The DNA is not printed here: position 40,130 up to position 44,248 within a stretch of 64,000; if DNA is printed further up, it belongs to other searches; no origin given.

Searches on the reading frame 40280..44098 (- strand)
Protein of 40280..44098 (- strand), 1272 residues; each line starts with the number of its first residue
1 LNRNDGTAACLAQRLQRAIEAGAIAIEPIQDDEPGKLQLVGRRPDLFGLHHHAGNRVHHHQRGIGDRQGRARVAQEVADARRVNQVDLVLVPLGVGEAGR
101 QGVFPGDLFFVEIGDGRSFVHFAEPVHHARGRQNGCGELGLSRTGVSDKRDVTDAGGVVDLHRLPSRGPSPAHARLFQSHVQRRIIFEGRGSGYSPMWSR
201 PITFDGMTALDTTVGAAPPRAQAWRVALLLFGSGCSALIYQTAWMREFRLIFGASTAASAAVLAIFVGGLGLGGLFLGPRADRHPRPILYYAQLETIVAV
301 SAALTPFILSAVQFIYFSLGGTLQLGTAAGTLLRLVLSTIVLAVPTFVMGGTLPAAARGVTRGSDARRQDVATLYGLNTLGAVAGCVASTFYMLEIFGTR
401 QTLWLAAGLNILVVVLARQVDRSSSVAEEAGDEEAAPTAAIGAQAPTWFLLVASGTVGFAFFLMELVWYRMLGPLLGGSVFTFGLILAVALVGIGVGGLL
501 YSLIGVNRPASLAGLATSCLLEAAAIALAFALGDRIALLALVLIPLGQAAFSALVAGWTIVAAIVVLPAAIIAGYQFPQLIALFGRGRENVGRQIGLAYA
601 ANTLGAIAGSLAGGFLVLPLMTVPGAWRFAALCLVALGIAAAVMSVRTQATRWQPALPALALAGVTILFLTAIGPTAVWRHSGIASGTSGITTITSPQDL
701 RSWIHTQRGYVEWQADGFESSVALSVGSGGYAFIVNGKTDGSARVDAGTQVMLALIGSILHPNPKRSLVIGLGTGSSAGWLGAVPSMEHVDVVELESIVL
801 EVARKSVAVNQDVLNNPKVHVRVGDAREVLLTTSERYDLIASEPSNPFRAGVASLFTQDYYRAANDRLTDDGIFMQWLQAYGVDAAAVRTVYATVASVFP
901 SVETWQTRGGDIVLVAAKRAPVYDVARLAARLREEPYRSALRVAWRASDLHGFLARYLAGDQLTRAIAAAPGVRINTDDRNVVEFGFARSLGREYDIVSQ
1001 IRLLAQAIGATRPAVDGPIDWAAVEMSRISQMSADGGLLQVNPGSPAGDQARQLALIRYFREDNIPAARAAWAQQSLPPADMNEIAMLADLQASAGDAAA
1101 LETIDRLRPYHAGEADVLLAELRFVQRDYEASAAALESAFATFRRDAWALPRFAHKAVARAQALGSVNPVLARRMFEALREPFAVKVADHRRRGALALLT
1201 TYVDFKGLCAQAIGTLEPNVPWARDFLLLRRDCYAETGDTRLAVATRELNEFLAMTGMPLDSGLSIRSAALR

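Call 56: search_protein_families(library=pfam, proteins=[window:40280-44098:-])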
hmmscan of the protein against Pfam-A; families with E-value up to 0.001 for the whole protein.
window:40280-44098:- (1272 aa): 2 families
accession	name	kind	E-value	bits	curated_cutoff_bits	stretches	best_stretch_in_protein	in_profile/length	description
PF01564.23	Spermine_synth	-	6.9e-17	62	22.9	1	750-904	5-158/186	Spermine/spermidine synthase domain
PF05175.20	MTS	-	1.4e-05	25.2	23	1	743-874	14-136/170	Methyltransferase small domain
